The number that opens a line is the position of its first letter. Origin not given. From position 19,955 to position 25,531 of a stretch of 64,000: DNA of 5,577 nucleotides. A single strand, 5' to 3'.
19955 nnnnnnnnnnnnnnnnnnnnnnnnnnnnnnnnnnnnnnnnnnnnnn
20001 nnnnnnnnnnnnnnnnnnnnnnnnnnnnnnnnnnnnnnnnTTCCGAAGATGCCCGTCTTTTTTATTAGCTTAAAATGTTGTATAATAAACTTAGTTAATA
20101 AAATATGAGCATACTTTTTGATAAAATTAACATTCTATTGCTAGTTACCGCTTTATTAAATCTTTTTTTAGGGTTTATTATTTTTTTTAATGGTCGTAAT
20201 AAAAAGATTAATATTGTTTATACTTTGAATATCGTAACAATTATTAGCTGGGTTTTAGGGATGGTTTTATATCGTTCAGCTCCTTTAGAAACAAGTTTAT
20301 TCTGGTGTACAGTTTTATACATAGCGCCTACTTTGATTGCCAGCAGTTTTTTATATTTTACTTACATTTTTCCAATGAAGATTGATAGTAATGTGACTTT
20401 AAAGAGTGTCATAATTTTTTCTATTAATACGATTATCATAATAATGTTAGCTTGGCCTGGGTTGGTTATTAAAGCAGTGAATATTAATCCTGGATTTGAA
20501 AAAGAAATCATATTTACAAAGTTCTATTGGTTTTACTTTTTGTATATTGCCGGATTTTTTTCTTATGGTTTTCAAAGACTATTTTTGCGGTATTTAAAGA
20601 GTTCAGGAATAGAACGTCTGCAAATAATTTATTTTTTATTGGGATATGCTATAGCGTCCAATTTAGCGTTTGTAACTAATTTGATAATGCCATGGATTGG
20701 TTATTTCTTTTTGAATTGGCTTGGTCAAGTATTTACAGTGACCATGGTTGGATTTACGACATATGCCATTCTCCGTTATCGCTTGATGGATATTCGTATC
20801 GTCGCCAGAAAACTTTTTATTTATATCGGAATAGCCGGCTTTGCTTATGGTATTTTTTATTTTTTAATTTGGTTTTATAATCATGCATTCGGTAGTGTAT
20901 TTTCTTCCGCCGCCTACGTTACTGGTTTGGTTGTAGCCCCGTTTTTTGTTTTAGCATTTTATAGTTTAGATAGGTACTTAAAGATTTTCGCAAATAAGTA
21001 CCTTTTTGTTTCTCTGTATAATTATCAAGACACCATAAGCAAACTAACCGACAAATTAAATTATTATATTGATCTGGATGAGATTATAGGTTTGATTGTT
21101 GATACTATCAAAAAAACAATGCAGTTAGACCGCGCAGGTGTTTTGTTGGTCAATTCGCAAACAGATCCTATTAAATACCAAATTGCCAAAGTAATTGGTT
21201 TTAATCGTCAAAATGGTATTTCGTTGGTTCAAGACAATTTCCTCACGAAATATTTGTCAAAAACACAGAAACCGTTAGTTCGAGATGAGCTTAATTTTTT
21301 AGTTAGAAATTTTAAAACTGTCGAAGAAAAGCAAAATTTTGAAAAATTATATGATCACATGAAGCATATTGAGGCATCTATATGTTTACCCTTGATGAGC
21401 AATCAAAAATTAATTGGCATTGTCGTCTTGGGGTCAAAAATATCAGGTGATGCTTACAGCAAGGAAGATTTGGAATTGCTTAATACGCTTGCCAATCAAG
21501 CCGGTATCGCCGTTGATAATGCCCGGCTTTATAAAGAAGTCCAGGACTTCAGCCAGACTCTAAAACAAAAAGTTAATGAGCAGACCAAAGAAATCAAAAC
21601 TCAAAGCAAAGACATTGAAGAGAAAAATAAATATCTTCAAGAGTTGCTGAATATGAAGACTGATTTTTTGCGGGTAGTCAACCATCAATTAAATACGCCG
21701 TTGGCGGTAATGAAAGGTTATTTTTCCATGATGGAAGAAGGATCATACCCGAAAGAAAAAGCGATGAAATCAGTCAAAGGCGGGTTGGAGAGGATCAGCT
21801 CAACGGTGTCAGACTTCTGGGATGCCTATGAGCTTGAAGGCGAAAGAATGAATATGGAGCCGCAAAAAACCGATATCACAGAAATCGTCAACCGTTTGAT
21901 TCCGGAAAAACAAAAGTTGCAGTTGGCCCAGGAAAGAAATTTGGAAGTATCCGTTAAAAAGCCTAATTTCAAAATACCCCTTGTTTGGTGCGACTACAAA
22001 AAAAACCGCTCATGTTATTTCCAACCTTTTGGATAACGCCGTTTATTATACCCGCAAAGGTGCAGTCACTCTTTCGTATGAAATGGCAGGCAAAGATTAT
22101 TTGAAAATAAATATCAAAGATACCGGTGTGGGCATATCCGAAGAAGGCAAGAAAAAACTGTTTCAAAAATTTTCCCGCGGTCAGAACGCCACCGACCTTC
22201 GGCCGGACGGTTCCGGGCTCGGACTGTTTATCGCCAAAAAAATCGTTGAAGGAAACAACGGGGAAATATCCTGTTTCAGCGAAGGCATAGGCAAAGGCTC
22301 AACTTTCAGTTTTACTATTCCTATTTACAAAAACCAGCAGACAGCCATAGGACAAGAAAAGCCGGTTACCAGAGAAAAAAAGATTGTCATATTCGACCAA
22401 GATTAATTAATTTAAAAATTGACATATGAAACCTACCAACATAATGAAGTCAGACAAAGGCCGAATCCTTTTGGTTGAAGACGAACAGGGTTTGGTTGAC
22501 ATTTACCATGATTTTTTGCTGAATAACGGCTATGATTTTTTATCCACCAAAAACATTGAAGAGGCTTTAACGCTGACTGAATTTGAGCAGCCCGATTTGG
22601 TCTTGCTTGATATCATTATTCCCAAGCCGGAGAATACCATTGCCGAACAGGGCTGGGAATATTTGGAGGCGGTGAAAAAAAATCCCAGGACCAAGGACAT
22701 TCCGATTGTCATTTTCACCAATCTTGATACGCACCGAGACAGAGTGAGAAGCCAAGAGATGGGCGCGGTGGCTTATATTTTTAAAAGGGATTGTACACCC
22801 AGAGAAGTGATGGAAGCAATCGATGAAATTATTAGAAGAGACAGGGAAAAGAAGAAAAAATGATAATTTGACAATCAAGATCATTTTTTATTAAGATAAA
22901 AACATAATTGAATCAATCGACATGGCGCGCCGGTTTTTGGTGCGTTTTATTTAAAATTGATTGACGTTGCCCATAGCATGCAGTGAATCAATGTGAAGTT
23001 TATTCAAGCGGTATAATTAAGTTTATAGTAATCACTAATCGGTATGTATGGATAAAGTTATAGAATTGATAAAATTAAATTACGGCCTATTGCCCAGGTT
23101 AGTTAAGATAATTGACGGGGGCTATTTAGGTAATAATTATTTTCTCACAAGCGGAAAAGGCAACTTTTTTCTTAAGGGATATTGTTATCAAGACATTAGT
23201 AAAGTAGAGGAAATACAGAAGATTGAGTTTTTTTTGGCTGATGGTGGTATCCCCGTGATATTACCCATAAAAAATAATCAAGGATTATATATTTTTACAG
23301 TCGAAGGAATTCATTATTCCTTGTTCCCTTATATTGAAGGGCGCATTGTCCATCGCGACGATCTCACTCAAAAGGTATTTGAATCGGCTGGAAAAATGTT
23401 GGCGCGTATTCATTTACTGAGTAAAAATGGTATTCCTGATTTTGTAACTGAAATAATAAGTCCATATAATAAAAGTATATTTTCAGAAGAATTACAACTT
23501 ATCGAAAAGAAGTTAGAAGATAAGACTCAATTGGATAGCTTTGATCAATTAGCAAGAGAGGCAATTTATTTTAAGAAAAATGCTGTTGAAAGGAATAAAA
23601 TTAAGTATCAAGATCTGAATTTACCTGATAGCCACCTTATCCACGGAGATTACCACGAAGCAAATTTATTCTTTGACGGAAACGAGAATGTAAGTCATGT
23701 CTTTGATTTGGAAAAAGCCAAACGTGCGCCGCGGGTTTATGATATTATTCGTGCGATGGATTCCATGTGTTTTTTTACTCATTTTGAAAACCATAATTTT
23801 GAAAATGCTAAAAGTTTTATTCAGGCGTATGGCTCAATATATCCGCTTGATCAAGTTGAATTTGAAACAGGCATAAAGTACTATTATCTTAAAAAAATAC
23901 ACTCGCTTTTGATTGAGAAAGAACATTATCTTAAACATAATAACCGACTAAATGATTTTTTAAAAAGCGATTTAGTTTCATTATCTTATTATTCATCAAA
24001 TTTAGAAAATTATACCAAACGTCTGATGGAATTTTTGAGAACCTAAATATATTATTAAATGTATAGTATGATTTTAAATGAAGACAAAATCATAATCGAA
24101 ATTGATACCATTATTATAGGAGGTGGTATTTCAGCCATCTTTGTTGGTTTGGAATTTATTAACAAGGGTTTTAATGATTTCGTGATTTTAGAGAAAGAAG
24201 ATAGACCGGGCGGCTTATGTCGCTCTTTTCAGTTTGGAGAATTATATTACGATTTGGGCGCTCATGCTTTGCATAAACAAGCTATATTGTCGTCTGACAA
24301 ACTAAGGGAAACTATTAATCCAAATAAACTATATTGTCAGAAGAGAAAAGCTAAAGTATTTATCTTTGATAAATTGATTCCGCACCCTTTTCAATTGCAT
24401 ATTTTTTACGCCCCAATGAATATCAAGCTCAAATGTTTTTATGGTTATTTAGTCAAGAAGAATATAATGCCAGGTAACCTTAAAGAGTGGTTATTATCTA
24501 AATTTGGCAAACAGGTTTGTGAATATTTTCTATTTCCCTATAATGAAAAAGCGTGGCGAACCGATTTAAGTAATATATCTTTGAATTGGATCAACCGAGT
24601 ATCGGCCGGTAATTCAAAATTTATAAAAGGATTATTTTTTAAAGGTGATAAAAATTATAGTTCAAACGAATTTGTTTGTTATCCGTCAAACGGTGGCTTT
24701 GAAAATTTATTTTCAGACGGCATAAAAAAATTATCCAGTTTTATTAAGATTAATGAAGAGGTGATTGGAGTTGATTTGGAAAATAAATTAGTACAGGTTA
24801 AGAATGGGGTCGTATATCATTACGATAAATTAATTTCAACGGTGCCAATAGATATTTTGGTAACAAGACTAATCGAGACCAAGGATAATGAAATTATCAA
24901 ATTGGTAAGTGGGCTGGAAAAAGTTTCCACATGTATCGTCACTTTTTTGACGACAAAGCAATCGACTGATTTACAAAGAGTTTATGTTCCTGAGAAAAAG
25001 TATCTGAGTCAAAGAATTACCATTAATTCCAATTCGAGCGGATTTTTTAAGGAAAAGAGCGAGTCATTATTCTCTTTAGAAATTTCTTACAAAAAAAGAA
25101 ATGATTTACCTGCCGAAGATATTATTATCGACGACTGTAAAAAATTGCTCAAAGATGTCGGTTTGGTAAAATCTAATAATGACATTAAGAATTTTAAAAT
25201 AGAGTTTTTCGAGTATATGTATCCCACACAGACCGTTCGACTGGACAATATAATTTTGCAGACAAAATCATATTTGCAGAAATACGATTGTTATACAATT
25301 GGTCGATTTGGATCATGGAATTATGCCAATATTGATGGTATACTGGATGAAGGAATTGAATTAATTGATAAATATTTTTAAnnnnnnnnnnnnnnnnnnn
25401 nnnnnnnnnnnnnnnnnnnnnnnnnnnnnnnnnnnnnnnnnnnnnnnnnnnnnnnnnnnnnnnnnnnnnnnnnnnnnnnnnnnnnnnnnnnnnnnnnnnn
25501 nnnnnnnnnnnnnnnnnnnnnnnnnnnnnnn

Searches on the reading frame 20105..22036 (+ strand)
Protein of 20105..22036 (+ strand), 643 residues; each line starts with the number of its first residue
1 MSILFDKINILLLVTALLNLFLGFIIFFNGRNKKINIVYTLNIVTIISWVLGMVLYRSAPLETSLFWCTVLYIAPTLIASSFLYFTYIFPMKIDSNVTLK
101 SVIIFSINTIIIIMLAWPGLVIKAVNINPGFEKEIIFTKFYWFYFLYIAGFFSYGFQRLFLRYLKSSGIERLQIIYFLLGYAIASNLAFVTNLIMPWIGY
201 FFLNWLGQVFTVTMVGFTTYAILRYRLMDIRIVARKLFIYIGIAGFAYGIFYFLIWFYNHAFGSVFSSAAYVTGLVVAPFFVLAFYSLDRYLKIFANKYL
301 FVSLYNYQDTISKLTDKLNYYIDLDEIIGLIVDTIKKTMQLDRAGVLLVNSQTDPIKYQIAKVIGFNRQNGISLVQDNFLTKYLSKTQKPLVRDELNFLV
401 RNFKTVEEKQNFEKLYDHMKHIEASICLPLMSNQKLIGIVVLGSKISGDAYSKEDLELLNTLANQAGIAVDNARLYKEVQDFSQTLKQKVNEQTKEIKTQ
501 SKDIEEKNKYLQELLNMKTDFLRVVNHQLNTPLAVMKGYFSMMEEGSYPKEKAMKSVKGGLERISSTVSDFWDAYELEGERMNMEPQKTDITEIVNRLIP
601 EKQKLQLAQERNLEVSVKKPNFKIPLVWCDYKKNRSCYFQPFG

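Call 6: search_protein_families(library=pfam, proteins=[window:20105-22036:+])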
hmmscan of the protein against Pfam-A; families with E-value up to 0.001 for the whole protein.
window:20105-22036:+ (643 aa): 5 families
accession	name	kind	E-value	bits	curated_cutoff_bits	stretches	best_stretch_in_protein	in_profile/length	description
PF01590.32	GAF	-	3.8e-13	50.5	22.4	1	323-470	1-133/133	GAF domain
PF13185.12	GAF_2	-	5.9e-10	39.9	28.6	1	323-471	3-136/136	GAF domain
PF13492.12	GAF_3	-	6.9e-10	39.9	27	1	323-472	1-129/129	GAF domain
PF16927.11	HisKA_7TM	-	2.6e-09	37.7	28.6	1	11-230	1-222/224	N-terminal 7TM region of histidine kinase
PF00512.31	HisKA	-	4.9e-08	33.3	26.9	1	517-573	1-59/66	His Kinase A (phospho-acceptor) domain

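Call 7: search_protein_families(library=ncbifam, proteins=[window:20105-22036:+])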
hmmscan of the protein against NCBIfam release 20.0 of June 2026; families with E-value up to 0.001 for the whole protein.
window:20105-22036:+ (643 aa): 19 families
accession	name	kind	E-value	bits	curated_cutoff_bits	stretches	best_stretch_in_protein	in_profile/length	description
TIGR02966.1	phoR_proteo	equivalog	3.5e-13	49.3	334.2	1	500-618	100-218/333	phosphate regulon sensor histidine kinase PhoR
TIGR02916.1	PEP_his_kin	equivalog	2.3e-12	46.3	300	1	254-478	251-465/679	XrtA/PEP-CTERM system histidine kinase PrsK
NF041606.1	dguan_cyc_DgcA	equivalog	3.5e-09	36.1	370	1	314-526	20-224/340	diguanylate cyclase DgcA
NF011958.0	PRK15429.1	equivalog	8.4e-08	31.3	830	1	314-498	193-372/692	formate hydrogenlyase transcriptional activator FlhA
NF008235.0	PRK11006.1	equivalog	1.2e-07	30.9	390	1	510-617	196-305/431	phosphate regulon sensor histidine kinase PhoR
NF047465.1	hybrid_HK_LvrA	exception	8.6e-07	27.3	1200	1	471-621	156-306/819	hybrid histidine kinase/response regulator LvrA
TIGR01817.1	nifA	equivalog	1.8e-06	27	528.85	1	311-525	7-208/534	nif-specific transcriptional activator NifA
NF047786.1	his_kin_MadS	equivalog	4.4e-06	26.1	500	1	421-513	126-213/434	MadS family sensor histidine kinase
NF006800.0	PRK09303.1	equivalog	1.2e-05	24.4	342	1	486-635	119-274/383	histidine kinase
NF038230.1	Regu_Geo_Pelo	equivalog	1.2e-05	23.4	1200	1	408-492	96-180/935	GPMC system transcriptional regulator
NF038389.1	ArsS_fam_HK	equivalog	1.9e-05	24.4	250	1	474-598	160-281/403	ArsS family sensor histidine kinase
NF046044.1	PnpS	equivalog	1.9e-05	23.9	400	1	512-619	164-273/390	two-component system histidine kinase PnpS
NF012163.2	BaeS_SmeS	equivalog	7.3e-05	21.9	500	1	490-619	212-340/457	sensor histidine kinase efflux regulator BaeS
NF033092.0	HK_WalK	equivalog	9.2e-05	21.2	725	1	502-617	360-473/594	cell wall metabolism sensor histidine kinase WalK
NF047679.1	LIC10906_fam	subfamily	0.00016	21.3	200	1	22-231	1-205/283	LIC10906 family membrane protein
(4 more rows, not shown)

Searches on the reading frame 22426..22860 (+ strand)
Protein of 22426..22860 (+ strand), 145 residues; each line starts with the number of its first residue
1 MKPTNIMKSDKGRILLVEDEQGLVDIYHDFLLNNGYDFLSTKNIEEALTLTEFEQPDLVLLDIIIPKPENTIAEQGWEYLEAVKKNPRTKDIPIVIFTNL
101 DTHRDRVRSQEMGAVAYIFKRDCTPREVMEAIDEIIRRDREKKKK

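Call 77: search_protein_families(library=pfam, proteins=[window:22426-22860:+], max_evalue=0.01)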
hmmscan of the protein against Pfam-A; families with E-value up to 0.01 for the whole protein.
window:22426-22860:+ (145 aa): 1 family
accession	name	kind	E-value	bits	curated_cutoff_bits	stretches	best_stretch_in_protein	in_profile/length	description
PF00072.30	Response_reg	-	3.4e-16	59.8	30.2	1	14-132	1-110/111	Response regulator receiver domain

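Call 79: search_protein_families(library=ncbifam, proteins=[window:22426-22860:+], max_evalue=0.01)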
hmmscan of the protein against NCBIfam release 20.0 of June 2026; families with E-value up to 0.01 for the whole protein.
window:22426-22860:+ (145 aa): 70 families (the best 25 are shown)
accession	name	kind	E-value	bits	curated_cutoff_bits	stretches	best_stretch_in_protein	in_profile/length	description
TIGR02154.1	PhoB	equivalog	2e-20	73.1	296.2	1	13-144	4-128/226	phosphate regulon transcriptional regulator PhoB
NF007135.0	PRK09581.1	equivalog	8.4e-17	61.1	474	1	13-120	4-105/457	PleD family two-component system response regulator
NF040534.1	resp_reg_YycF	equivalog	1.6e-16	60.3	340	1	13-143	2-122/231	response regulator YycF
NF053854.1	RespRegPhoBBctds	equivalog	2.2e-16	59.9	270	1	14-143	1-122/225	two-component system response regulator PhoB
NF045944.1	ResRegRpaBCyano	equivalog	2.6e-16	59.7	330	1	15-143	1-119/229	response regulator transcription factor RpaB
NF012227.0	AdeR_RR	equivalog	6.1e-15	55.3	340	1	11-144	11-134/239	efflux system response regulator transcription factor AdeR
NF007546.0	PRK10161.1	equivalog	1.1e-14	54.6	471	1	13-138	4-122/229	phosphate response regulator transcription factor PhoB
NF007982.1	PRK10710.1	equivalog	2.3e-13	50.3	380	1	9-143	5-129/235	envelope stress response regulator BaeR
NF045717.1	DVU0259_DivK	exception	2.6e-13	50.2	160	1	13-136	4-116/117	DVU0259 family response regulator domain-containing protein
NF007005.1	PRK09468.1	equivalog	2.9e-13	49.8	331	1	11-141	3-124/237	osmolarity response regulator transcription factor OmpR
NF008296.0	PRK11083.1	equivalog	6.6e-13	48.6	273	1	12-142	4-124/228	two-component system response regulator CreB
TIGR01387.1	cztR_silR_copR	subfamily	6.8e-13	48.8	279.2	1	14-143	1-121/218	heavy metal response regulator transcription factor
NF008199.0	PRK10955.1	equivalog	1.6e-12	47.8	341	1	13-141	3-120/232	envelope stress response regulator transcription factor CpxR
NF033117.2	vanR_ACDEGLN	exception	2.5e-11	43.6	350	1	14-139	1-116/226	VanR-ABDEGLN family response regulator transcription factor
NF040689.1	MtrAB_MtrA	equivalog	3.9e-11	42.7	300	1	14-143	1-120/219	MtrAB system response regulator MtrA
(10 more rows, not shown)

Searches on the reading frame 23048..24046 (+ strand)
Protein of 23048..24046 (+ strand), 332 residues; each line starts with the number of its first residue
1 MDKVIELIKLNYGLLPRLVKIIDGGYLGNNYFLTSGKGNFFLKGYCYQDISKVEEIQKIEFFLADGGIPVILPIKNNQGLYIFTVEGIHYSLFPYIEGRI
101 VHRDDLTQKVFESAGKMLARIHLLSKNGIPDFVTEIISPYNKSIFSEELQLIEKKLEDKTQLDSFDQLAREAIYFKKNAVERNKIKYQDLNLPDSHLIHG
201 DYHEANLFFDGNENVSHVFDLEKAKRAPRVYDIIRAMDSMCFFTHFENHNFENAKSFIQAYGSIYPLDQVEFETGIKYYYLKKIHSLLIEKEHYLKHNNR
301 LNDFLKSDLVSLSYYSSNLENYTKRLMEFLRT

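Call 6: search_protein_families(library=pfam, proteins=[window:23048-24046:+])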
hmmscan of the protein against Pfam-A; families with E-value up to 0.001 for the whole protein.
window:23048-24046:+ (332 aa): 1 family
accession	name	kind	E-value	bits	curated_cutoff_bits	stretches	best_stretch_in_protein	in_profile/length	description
PF01636.29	APH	-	7.3e-23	82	23.2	1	20-241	3-214/239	Phosphotransferase enzyme family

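Call 7: search_protein_families(library=ncbifam, proteins=[window:23048-24046:+])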
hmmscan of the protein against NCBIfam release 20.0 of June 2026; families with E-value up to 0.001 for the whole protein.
window:23048-24046:+ (332 aa): 5 families
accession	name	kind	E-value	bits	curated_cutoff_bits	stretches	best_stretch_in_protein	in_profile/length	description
NF003558.0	PRK05231.1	equivalog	2.9e-19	69.2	271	1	20-272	28-263/322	homoserine kinase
TIGR00938.1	thrB_alt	equivalog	1.6e-17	63.8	255.9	1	22-272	30-262/307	homoserine kinase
NF008738.0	PRK11768.1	equivalog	2.3e-14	53.5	194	1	54-270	69-263/327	serine/threonine protein kinase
NF000052.4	APH_9_Ia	exception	4.4e-07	29.5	680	1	3-264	10-270/330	aminoglycoside O-phosphotransferase APH(9)-Ia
NF033068.1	APH_3p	equivalog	0.00051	19.6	205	1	190-264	170-238/255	APH(3') family aminoglycoside O-phosphotransferase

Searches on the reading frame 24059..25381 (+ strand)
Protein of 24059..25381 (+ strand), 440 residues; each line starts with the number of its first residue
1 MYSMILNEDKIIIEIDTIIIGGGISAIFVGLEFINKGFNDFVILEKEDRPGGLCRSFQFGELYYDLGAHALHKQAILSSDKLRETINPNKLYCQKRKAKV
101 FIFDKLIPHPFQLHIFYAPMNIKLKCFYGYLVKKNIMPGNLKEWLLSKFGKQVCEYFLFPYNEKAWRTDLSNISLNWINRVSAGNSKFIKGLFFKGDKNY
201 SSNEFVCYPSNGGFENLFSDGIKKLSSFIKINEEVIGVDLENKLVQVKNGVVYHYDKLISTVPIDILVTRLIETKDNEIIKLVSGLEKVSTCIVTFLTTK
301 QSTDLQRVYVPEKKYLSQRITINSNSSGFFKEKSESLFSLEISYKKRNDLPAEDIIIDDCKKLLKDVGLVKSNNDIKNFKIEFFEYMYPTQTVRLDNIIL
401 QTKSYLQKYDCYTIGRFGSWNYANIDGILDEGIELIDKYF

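Call 6: search_protein_families(library=pfam, proteins=[window:24059-25381:+])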
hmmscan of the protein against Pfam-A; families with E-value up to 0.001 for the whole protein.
window:24059-25381:+ (440 aa): 2 families
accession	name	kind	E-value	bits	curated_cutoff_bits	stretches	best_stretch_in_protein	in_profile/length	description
PF01593.30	Amino_oxidase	-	1.1e-11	45.1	19.8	1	36-299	13-292/443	Flavin containing amine oxidoreductase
PF13450.12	NAD_binding_8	-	2.7e-09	37.6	21.9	1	19-73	1-54/68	NAD(P)-binding Rossmann-like domain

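Call 7: search_protein_families(library=ncbifam, proteins=[window:24059-25381:+])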
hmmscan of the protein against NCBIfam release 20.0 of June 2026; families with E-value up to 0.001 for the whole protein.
window:24059-25381:+ (440 aa): 7 families
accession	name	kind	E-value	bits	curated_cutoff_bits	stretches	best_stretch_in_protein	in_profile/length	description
NF005548.0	PRK07208.1-4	equivalog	2.9e-25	88.8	389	1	16-427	5-438/488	hypothetical protein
NF005547.0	PRK07208.1-3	equivalog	1.3e-23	83.5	380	1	17-440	7-442/465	hypothetical protein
NF005545.0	PRK07208.1-1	equivalog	5e-12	44.9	451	1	14-180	7-177/504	hypothetical protein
NF005546.0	PRK07208.1-2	equivalog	5.8e-12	45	418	1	91-427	111-490/527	hypothetical protein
NF005560.0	PRK07233.1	equivalog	1e-10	41.1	252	1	18-304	4-292/435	hypothetical protein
NF005549.0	PRK07208.1-5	equivalog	1.9e-05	23.4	587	0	123-184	147-210/534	hypothetical protein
NF008841.0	PRK11883.1-1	equivalog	5.2e-05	22.3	517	0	17-72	6-63/453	protoporphyrinogen oxidase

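Call 68: search_solved_structures(query=window:24059-25378:+, max_evalue=0.001)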
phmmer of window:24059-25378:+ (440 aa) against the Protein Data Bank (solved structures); distinct sequences matched with E-value up to 0.001: 14.
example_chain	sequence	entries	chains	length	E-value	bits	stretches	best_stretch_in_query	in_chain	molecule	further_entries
3uka_A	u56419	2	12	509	7.7e-32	114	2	13-340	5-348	UDP-galactopyranose mutase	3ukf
3ukl_A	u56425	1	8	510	7.8e-32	114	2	13-340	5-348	UDP-galactopyranose mutase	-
3ute_A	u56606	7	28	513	8.1e-32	113.9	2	13-336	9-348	UDP-galactopyranose mutase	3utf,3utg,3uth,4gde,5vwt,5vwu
3ukh_A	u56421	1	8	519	8.4e-32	113.8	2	13-340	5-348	UDP-galactopyranose mutase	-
4u8i_A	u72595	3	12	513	1.1e-31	113.5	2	13-336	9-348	UDP-galactopyranose mutase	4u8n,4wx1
3ukk_A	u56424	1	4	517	1.8e-31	112.8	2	13-340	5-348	UDP-galactopyranose mutase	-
3ukq_A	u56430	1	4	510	1.8e-31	112.7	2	13-337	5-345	UDP-galactopyranose mutase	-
4u8j_A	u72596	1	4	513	2.9e-31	112.1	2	13-336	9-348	UDP-galactopyranose mutase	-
3ukp_A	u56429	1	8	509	3.8e-31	111.7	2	13-330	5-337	UDP-galactopyranose mutase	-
4u8k_A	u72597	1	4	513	5.5e-31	111.1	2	13-336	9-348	UDP-galactopyranose mutase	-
4u8m_A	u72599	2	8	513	6.5e-31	110.9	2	13-295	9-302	UDP-galactopyranose mutase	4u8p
4u8l_A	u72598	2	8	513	9.3e-31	110.4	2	13-337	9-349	UDP-galactopyranose mutase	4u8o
5hhf_A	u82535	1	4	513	1.9e-30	109.4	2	13-337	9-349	UDP-galactopyranose mutase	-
4dsg_A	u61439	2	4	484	1.4e-28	103.2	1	17-438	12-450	UDP-galactopyranose mutase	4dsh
